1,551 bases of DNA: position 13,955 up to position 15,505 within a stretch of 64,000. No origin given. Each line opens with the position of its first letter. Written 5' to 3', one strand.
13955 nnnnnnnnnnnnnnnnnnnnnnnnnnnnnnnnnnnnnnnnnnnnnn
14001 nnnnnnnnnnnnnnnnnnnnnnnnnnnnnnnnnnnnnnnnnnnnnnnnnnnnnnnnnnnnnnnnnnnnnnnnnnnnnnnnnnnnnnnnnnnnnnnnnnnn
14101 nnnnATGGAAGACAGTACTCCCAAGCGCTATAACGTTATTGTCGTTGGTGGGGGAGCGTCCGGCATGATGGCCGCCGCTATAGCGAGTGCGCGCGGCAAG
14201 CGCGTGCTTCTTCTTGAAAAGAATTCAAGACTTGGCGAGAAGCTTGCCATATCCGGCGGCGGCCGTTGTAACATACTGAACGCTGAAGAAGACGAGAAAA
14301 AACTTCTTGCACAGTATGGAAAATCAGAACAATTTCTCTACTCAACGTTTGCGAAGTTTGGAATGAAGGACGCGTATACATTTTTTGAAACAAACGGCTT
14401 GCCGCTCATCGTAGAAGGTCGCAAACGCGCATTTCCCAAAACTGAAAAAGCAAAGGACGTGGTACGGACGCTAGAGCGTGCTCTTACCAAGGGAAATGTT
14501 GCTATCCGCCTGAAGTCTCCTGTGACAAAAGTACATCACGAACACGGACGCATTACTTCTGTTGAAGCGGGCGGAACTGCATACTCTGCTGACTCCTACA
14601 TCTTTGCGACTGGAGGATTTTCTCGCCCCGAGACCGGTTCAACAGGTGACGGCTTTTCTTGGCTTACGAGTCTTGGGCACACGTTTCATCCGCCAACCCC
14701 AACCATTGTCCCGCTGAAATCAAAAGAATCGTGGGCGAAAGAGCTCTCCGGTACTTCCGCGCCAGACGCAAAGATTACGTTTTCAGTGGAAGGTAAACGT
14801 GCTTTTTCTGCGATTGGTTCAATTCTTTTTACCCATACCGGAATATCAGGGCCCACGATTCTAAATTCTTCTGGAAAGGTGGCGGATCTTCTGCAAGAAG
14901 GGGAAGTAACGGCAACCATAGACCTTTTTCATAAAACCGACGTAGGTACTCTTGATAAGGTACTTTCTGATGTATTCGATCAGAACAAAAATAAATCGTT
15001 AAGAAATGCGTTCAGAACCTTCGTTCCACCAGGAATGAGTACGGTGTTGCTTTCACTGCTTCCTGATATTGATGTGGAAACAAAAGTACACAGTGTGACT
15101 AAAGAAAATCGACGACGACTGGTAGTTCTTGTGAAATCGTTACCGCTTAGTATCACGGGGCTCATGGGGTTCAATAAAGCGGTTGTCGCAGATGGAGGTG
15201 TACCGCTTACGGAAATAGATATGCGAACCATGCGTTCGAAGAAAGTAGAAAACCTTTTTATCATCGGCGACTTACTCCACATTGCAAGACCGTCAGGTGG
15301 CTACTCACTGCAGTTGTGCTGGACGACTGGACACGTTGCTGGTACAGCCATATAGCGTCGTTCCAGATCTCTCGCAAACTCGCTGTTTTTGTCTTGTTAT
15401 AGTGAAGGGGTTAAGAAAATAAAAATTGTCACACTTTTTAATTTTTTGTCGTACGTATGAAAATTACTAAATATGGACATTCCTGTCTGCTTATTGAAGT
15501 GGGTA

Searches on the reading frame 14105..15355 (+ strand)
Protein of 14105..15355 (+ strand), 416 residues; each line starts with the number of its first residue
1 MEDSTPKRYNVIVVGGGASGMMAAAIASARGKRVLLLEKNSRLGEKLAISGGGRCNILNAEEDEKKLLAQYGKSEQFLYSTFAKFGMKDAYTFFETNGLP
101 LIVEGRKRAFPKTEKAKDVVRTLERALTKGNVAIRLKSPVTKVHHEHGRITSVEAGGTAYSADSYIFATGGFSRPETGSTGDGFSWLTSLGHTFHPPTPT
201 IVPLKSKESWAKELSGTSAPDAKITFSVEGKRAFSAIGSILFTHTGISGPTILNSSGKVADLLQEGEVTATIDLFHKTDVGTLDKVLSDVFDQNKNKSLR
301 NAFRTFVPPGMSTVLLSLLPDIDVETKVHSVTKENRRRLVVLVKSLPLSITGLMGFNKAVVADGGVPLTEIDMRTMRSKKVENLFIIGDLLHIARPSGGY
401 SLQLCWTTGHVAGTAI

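Call 6: search_protein_families(library=pfam, proteins=[window:14105-15355:+], max_evalue=0.01)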
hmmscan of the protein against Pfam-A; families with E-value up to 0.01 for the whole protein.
window:14105-15355:+ (416 aa): 17 families
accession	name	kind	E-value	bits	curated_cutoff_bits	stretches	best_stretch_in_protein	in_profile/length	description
PF03486.20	HI0933_like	-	8.9e-74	248.4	50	1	10-414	2-243/244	HI0933-like protein Rossmann domain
PF22780.1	HI0933_like_1st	-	3.5e-28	98.9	27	1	199-361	2-165/165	HI0933-like protein barrel and H2TH domain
PF00890.30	FAD_binding_2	-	2.3e-13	50.6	20.4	1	11-185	2-207/414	FAD binding domain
PF12831.13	FAD_oxidored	-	1.1e-12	48.4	27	1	11-170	2-145/416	FAD dependent oxidoreductase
PF01266.30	DAO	-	3.2e-12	47.1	27.9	2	11-44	2-35/353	FAD dependent oxidoreductase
PF13738.12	Pyr_redox_3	-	1e-10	41.8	30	1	93-177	54-140/305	Pyridine nucleotide-disulphide oxidoreductase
PF07992.20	Pyr_redox_2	-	1.6e-10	41.3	26.1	2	9-44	143-178/291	Pyridine nucleotide-disulphide oxidoreductase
PF13450.12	NAD_binding_8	-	1.2e-07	32.4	21.9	1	13-44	1-32/68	NAD(P)-binding Rossmann-like domain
PF00070.33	Pyr_redox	-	3.7e-07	31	22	1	10-44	1-35/82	Pyridine nucleotide-disulphide oxidoreductase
PF01494.25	FAD_binding_3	-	7.3e-07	29.2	22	1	9-42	2-35/349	FAD binding domain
PF01134.28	GIDA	-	4.2e-06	26.5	22.1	1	10-40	1-31/391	Glucose inhibited division protein A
PF01593.30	Amino_oxidase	-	0.00019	21.3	19.8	0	118-169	205-254/443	Flavin containing amine oxidoreductase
PF01262.27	AlaDh_PNT_C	-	0.00021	21.2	23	1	9-63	29-84/214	Alanine dehydrogenase/PNT, C-terminal domain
PF04820.20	Trp_halogenase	-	0.0035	16.7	21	0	10-40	1-35/458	Tryptophan halogenase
PF22645.1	GKRP_SIS_N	-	0.0037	17.4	27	1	7-66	15-73/113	Glucokinase regulatory protein N-terminal SIS domain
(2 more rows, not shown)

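Call 7: search_protein_families(library=ncbifam, proteins=[window:14105-15355:+], max_evalue=0.01)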
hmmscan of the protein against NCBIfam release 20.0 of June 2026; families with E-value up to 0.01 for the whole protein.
window:14105-15355:+ (416 aa): 95 families (the best 25 are shown)
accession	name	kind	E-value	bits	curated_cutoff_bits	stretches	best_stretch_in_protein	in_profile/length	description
TIGR00275.1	TIGR00275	subfamily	6.6e-116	387.4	183.8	1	11-413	1-400/401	aminoacetone oxidase family FAD-binding enzyme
TIGR03862.1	flavo_PP4765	subfamily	1.5e-30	106.3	242.65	1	33-415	3-370/376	TIGR03862 family flavoprotein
NF053676.1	4oxCHCAChcC1Cy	equivalog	4.6e-12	45.1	1000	1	8-53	1-46/528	4-oxocyclohexanecarboxylate 2-dehydrogenase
NF005882.1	PRK07843.1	equivalog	3.4e-11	42.3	788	1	9-53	2-46/547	3-oxosteroid 1-dehydrogenase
NF009477.0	PRK12843.1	equivalog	5.2e-11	41.7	758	1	6-53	14-61/578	FAD-dependent oxidoreductase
NF009478.0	PRK12844.1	equivalog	1.1e-10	40.5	789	1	5-53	5-53/559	3-ketosteroid-delta-1-dehydrogenase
NF006130.0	PRK08274.1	equivalog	1.3e-10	40.7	369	1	7-42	4-39/467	FAD-dependent tricarballylate dehydrogenase TcuA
TIGR01813.1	flavo_cyto_c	subfamily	1.2e-09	37.5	285.45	1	10-59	1-51/444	flavocytochrome c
NF004789.0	PRK06134.1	subfamily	3.5e-09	35.8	747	1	4-52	8-56/581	FAD-dependent oxidoreductase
TIGR03997.1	mycofact_OYE_2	equivalog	1.2e-08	33.8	793.15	1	7-49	378-420/645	mycofactocin system FadH/OYE family oxidoreductase 2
NF045599.1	bili_reduct_long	exception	4.2e-08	31.9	750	1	7-50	380-423/641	bilirubin reductase, long form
NF009476.0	PRK12839.1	equivalog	1.3e-07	30.2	940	1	1-53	1-53/572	FAD-dependent oxidoreductase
TIGR01350.1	lipoamide_DH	equivalog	1.9e-07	30.1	408.8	1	9-44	2-36/461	dihydrolipoyl dehydrogenase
NF005560.0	PRK07233.1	equivalog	3.1e-07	29.6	252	1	118-169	200-251/435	hypothetical protein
NF053677.1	Desat2ChcC2Cyan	equivalog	3.5e-07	29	900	1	10-52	2-44/558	4-oxocyclohex-2-ene-1-carboxylate 5-dehydrogenase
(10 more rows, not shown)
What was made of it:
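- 14105..15355 (+): Intact HI0933-like / aminoacetone-oxidase-family flavoprotein gene (416 aa). PF03486 E 9e-74; TIGR00275 387 bits (calls 6, 7).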

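Call 8: find_encoding_contigs(protein=window:14105-15355:+, flank=10000, max_places=10)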
Protein window:14105-15355:+ (416 aa): no gene with exactly this product is on record in the collection.

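Call 10: find_related_loci(query=window:14105-15355:+, collection=genome_contigs, flank=10000)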
Query window:14105-15355:+ (416 aa) in genome_contigs; peptide patterns used: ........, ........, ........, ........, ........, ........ (x = any residue, [..] = any of these).
104 stretches matched a pattern; 23 encode a relative of the query (tblastn E <= 1e-3); 23 distinct loci.
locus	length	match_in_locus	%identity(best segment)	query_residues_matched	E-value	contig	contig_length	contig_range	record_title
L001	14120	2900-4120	69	9-415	0e+0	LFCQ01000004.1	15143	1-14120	MAG: Parcubacteria bacterium C7867-007 C7867_00420, whole genome shotgun sequence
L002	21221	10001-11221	67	7-413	6e-175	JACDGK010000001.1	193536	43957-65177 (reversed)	MAG: Patescibacteria group bacterium isolate MGR_bin410 SD2908_NODE_14_length_193536_cov_3.760611, whole genome shotgun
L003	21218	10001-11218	67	9-414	2e-172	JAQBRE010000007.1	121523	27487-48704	MAG: Parcubacteria group bacterium isolate RYN_391 scaffold_1488345, whole genome shotgun sequence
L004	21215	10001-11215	63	9-413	3e-169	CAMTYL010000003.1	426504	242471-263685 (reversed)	MAG: uncultured bacterium isolate G04_MAG_00032 genome assembly, contig: G04_MAG_00032_000000000003, whole genome shotgu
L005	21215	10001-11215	63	9-413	2e-168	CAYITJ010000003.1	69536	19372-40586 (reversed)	MAG TPA_asm: uncultured Candidatus Saccharibacteria bacterium isolate ERP119705_co7_478 genome assembly, contig: NODE_21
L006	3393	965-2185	62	8-414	4e-176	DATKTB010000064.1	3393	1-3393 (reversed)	MAG TPA_asm: Candidatus Paceibacterota bacterium isolate SMAG_U14070 k141_1265339, whole genome shotgun sequence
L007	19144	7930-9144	64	9-413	4e-170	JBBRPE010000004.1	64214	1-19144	MAG: Candidatus Paceibacteria bacterium isolate La1_metabat2.398 LA1C_B2.398_k141_1222348L_64214_cov_14.0000, whole geno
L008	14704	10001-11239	59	1-412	1e-166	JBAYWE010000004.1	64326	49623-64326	MAG: Candidatus Paceibacterota bacterium isolate SO_2016_LW3_76 scaffold00657_LW162_2016, whole genome shotgun sequence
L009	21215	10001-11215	62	9-413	9e-166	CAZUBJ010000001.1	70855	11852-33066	MAG TPA_asm: uncultured Candidatus Saccharibacteria bacterium isolate SRP286056_co3_521 genome assembly, contig: NODE_15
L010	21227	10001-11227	63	6-414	2e-165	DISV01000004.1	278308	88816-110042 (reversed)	MAG TPA_asm: Patescibacteria group bacterium UBA6201 UBA6201_contig_4681, whole genome shotgun sequence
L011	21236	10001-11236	60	6-416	7e-165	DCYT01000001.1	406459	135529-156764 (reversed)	MAG TPA_asm: Patescibacteria group bacterium UBA2103 UBA2103_contig_798, whole genome shotgun sequence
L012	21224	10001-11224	60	9-416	3e-164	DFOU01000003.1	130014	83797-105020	MAG TPA_asm: Patescibacteria group bacterium UBA3533 UBA3533_contig_2459, whole genome shotgun sequence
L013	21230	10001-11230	63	4-413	6e-164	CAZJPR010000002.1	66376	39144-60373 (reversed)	MAG TPA_asm: uncultured Candidatus Saccharibacteria bacterium isolate SRP342105_co1_233 genome assembly, contig: NODE_52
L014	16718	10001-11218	63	9-414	3e-162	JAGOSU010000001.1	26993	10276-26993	MAG: Candidatus Paceibacterota bacterium isolate Gw_Eff_bin_347 Gw_Eff_3407_length_26993_cov_8.413571, whole genome shot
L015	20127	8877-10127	62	1-416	5e-161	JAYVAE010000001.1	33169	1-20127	MAG: bacterium isolate GL22_UP_metabat_32 GL22_UP_metabat_32_0, whole genome shotgun sequence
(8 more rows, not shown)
